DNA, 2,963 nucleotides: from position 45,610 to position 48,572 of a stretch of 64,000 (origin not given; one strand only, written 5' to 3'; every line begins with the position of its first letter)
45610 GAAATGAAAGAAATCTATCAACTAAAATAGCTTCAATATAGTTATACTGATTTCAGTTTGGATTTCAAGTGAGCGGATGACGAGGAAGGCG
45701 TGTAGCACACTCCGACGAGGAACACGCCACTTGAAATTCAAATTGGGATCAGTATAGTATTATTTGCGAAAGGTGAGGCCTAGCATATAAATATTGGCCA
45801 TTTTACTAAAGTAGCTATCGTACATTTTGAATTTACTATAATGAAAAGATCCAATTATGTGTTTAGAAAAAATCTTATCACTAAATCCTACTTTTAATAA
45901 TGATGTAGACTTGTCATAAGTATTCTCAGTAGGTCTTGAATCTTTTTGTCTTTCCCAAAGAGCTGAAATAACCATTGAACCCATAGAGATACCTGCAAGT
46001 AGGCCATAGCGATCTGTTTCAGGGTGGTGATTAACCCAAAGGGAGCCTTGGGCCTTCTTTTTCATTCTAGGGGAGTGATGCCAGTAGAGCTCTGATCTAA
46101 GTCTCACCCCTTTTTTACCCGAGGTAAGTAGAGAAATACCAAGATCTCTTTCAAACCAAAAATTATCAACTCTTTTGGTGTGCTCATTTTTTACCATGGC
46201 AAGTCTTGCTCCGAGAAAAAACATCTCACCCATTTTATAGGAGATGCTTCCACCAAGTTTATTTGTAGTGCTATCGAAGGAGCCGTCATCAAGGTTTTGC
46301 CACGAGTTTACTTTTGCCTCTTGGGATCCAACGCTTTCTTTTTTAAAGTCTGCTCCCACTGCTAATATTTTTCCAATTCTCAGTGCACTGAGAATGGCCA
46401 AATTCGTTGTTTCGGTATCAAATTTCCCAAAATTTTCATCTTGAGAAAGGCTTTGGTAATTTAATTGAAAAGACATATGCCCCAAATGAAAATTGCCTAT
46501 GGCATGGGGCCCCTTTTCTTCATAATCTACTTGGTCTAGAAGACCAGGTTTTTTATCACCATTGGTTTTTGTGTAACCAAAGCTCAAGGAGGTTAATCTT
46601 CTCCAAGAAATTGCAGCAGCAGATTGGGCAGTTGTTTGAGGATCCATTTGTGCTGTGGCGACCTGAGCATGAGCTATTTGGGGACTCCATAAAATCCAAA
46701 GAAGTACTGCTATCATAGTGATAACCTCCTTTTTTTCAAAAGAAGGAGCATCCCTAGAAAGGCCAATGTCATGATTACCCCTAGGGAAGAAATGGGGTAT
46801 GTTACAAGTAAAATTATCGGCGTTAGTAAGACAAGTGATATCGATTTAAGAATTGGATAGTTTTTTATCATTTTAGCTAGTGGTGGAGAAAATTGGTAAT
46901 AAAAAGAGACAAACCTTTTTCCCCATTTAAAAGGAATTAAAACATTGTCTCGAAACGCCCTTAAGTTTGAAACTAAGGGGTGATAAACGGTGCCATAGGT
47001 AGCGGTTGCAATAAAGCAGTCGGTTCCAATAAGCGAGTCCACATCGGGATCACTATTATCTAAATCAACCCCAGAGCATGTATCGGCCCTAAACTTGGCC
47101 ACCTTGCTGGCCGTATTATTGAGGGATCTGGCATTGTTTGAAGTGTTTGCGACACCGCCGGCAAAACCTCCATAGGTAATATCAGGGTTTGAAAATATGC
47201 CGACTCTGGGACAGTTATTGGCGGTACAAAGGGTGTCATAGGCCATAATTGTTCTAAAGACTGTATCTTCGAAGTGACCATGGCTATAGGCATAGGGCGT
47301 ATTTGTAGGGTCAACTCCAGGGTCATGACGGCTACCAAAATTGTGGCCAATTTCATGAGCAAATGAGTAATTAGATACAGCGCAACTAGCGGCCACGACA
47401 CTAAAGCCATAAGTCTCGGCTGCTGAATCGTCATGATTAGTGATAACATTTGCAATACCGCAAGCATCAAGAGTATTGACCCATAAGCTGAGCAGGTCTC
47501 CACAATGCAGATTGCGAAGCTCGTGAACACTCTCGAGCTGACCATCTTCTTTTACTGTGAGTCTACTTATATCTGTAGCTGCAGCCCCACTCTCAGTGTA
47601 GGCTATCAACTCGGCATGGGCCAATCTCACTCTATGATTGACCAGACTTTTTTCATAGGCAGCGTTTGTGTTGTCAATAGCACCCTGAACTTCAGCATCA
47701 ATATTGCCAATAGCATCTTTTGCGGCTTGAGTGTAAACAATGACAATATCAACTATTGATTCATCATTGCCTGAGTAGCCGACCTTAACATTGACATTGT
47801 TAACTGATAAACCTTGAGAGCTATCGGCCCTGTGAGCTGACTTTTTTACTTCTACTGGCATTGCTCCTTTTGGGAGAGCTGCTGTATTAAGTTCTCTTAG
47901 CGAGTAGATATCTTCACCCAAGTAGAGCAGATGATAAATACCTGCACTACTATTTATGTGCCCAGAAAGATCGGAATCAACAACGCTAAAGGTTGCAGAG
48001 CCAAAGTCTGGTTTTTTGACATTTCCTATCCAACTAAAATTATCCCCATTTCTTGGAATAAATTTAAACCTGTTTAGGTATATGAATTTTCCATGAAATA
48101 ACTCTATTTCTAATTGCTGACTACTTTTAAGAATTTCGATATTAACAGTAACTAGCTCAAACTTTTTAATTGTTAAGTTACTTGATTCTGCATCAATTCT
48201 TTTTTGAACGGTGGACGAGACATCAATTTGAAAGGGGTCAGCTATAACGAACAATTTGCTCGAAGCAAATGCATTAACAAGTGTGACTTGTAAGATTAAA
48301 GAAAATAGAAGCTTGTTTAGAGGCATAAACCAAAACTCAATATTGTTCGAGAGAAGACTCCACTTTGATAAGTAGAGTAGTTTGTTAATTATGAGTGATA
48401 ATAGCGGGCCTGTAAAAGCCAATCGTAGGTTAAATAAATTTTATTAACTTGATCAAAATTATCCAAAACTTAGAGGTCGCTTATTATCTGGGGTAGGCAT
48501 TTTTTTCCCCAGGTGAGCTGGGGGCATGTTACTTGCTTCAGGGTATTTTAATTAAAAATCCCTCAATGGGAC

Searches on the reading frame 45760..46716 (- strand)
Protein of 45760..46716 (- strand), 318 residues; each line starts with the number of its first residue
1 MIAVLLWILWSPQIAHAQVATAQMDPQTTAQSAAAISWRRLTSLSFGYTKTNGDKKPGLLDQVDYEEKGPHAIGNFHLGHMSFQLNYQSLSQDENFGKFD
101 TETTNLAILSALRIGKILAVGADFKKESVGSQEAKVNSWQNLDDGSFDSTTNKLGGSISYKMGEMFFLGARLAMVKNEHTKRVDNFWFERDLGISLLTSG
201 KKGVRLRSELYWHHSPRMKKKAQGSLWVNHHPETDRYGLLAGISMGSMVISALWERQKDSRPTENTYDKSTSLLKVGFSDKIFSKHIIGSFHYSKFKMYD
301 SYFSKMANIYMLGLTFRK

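Call 3: search_protein_families(library=pfam, proteins=[window:45760-46716:-], max_evalue=1)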
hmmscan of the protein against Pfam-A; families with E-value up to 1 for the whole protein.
window:45760-46716:- (318 aa): 1 family
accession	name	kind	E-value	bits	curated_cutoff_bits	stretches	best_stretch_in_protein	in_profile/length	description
PF13609.12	Porin_4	-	0.0045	17.3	27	1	24-179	163-309/310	Gram-negative porin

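Call 5: search_protein_families(library=ncbifam, proteins=[window:45760-46716:-], max_evalue=1)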
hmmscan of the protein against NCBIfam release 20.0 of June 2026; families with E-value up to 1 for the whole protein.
window:45760-46716:- (318 aa): 0 families

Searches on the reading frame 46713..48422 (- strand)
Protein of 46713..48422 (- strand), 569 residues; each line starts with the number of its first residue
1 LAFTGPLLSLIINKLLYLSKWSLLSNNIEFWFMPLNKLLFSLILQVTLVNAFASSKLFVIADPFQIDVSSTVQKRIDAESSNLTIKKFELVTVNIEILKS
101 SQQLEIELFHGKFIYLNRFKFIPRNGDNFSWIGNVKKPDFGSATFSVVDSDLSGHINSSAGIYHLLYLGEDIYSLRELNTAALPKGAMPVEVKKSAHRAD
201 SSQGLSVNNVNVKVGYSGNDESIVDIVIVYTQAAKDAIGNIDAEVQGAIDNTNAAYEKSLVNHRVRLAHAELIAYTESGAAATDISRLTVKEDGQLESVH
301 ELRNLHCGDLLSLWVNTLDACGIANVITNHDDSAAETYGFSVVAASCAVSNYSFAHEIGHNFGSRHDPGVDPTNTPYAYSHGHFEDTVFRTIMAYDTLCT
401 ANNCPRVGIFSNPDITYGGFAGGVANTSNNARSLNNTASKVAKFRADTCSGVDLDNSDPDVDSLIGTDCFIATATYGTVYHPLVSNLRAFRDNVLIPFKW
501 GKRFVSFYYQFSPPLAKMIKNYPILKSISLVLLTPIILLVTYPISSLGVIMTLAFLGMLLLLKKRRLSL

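Call 3: search_protein_families(library=pfam, proteins=[window:46713-48422:-], max_evalue=1)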
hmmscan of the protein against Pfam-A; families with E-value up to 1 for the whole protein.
window:46713-48422:- (569 aa): 5 families
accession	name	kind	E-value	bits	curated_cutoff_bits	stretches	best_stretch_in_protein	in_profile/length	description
PF13688.12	Reprolysin_5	-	4e-17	63.5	27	1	222-398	3-189/196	Metallo-peptidase family M12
PF13583.11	Reprolysin_4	-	3.1e-13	50.3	22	1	230-417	15-191/203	Metallo-peptidase family M12B Reprolysin-like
PF13582.12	Reprolysin_3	-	9.5e-11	42.7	22.4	1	243-367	2-123/123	Metallo-peptidase family M12B Reprolysin-like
PF13574.12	Reprolysin_2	-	5.6e-05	23.5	27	1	248-373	11-148/195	Metallo-peptidase family M12B Reprolysin-like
PF10462.15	Peptidase_M66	-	0.17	11.2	20.6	1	350-386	192-229/306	Peptidase M66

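Call 5: search_protein_families(library=ncbifam, proteins=[window:46713-48422:-], max_evalue=1)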
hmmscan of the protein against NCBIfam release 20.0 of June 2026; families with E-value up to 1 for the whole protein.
window:46713-48422:- (569 aa): 4 families
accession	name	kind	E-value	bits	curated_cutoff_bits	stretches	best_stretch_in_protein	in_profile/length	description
NF052434.1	Mep72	equivalog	2.6e-36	125.3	645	1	223-450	1-237/573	biofilm-associated metzincin protease Mep72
NF041770.1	CFI_box_CTERM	domain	6.5e-23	80.3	40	1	469-537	1-69/69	CFI-box-CTERM domain-containing protein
NF033511.1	metallo_CpaA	exception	3.6e-09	35.5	750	1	213-445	370-575/575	metalloendopeptidase CpaA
NF038115.1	SVAGG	subfamily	0.057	12.4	150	1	314-363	139-187/407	SVAGG family GlyGly-CTERM protein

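Call 14: find_related_loci(query=window:46713-48419:-, collection=genome_contigs, flank=10000)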
Query window:46713-48419:- (568 aa) in genome_contigs; peptide patterns used: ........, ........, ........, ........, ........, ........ (x = any residue, [..] = any of these).
58 stretches matched a pattern, but none encodes a relative of the query by tblastn (E <= 1e-3).
